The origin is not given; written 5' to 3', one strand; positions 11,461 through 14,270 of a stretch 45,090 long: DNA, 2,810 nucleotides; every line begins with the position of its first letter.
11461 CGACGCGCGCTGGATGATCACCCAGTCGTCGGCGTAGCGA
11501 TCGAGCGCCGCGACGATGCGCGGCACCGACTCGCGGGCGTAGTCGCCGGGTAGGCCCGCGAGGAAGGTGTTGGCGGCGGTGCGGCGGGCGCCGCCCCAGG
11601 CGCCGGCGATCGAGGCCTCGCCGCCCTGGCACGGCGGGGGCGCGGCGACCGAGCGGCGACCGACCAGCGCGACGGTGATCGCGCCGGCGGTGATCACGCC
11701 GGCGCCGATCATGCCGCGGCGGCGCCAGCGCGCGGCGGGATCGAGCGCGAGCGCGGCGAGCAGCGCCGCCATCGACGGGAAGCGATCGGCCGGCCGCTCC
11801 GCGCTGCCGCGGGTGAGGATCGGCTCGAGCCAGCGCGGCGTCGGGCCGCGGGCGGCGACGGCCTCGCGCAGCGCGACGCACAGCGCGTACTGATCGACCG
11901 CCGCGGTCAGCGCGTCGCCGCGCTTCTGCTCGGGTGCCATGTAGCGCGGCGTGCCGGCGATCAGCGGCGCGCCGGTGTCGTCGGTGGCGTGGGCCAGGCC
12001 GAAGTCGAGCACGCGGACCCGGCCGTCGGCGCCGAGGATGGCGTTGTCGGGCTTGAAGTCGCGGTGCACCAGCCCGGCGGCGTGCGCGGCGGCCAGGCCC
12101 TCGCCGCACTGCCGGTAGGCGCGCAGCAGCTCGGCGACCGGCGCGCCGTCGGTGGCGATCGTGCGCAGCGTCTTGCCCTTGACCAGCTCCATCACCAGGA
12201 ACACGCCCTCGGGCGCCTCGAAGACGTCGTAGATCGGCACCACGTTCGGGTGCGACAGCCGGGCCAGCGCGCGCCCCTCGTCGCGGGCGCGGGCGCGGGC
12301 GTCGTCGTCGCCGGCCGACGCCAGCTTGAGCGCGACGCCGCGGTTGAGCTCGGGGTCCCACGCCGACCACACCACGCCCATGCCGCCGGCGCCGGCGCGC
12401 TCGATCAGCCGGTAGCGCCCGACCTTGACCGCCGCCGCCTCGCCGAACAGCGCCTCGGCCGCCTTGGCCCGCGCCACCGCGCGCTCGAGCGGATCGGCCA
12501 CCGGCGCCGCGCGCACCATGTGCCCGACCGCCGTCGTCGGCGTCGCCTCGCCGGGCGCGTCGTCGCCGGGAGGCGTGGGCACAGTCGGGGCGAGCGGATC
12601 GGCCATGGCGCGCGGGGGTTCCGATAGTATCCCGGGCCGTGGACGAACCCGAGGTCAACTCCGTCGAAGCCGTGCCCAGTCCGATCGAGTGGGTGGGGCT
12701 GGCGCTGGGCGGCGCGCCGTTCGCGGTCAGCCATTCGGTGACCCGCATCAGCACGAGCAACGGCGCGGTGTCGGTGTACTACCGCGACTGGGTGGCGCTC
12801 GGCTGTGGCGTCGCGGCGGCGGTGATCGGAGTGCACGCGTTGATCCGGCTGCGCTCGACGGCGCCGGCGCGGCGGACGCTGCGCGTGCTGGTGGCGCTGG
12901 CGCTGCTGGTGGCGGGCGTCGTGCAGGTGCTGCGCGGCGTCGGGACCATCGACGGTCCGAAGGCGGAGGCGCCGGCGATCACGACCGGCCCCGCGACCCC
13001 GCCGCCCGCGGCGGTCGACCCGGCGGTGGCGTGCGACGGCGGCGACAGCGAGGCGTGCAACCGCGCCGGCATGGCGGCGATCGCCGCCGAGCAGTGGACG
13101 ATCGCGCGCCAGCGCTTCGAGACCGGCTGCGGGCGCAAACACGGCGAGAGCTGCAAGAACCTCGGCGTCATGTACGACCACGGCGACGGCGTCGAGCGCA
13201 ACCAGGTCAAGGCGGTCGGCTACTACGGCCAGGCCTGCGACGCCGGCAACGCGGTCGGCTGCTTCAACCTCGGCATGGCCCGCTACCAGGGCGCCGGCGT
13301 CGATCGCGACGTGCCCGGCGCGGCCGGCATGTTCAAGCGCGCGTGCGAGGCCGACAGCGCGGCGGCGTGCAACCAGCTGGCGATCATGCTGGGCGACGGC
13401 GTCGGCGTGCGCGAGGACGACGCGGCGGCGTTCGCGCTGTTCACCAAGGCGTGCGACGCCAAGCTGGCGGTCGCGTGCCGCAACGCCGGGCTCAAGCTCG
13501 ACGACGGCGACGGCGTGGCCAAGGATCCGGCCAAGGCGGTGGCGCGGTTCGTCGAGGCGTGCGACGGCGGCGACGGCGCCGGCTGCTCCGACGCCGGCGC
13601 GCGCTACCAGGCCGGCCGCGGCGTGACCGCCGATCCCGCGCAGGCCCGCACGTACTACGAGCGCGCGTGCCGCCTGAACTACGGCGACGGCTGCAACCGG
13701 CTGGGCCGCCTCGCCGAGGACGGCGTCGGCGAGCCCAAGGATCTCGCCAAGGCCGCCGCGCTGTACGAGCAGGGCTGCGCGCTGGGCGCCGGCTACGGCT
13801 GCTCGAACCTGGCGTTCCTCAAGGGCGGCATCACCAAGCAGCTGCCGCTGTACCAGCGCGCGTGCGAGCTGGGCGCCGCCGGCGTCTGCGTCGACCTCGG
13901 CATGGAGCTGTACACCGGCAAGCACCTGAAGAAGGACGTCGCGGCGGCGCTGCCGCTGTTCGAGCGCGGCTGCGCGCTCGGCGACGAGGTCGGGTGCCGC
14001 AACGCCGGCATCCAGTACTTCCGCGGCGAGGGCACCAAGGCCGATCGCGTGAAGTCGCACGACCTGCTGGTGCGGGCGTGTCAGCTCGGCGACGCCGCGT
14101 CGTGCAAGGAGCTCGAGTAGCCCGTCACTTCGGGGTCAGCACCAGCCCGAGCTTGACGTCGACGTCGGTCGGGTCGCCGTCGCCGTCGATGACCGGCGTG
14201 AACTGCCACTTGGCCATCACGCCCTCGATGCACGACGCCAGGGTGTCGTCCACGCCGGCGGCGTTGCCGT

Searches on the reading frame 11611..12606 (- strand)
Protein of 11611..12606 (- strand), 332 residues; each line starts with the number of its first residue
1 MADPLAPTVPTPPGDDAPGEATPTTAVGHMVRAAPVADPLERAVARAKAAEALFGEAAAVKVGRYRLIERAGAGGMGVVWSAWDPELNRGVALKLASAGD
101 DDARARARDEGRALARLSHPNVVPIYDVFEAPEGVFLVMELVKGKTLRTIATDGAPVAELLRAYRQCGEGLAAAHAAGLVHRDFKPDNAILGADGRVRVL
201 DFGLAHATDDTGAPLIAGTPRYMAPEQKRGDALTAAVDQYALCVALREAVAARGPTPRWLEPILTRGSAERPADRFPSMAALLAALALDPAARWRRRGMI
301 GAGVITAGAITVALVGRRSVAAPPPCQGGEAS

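Call 46: search_protein_families(library=pfam, proteins=[window:11611-12606:-], max_evalue=1)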
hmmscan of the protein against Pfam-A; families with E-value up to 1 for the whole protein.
window:11611-12606:- (332 aa): 4 families
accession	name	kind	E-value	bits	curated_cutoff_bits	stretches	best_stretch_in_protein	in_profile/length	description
PF00069.31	Pkinase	-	1.6e-33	116.7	31.7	1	65-256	1-197/263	Protein kinase domain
PF07714.23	PK_Tyr_Ser-Thr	-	4.2e-19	69.3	23.1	1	68-251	4-199/258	Protein tyrosine and serine/threonine kinase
PF01636.29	APH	-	2.1e-07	31.4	23.2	2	91-177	23-110/239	Phosphotransferase enzyme family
PF03109.22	ABC1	-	0.0033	17.1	22.9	1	135-209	143-218/244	ABC1 atypical kinase-like domain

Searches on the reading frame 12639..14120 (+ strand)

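Call 5: search_protein_families(library=pfam, proteins=[window:12639-14120:+], max_evalue=0.01)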
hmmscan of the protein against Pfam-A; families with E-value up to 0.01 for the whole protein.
window:12639-14120:+ (493 aa): 1 family
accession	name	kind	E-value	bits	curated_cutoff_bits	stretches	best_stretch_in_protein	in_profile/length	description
PF08238.18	Sel1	-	6.9e-39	131.3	30.7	5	170-204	2-36/36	Sel1 repeat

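Call 6: search_protein_families(library=ncbifam, proteins=[window:12639-14120:+], max_evalue=0.01)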
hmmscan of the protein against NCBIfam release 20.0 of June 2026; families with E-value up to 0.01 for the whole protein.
window:12639-14120:+ (493 aa): 2 families
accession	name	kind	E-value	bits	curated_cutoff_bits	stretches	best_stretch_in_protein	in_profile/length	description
NF045484.1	TransRegExoR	equivalog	0.0013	18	450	0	165-208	71-114/267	exopolysaccharide production regulator ExoR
NF033786.1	phenyl_MerG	equivalog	0.0027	17.7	350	0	175-221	71-115/217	phenylmercury resistance protein MerG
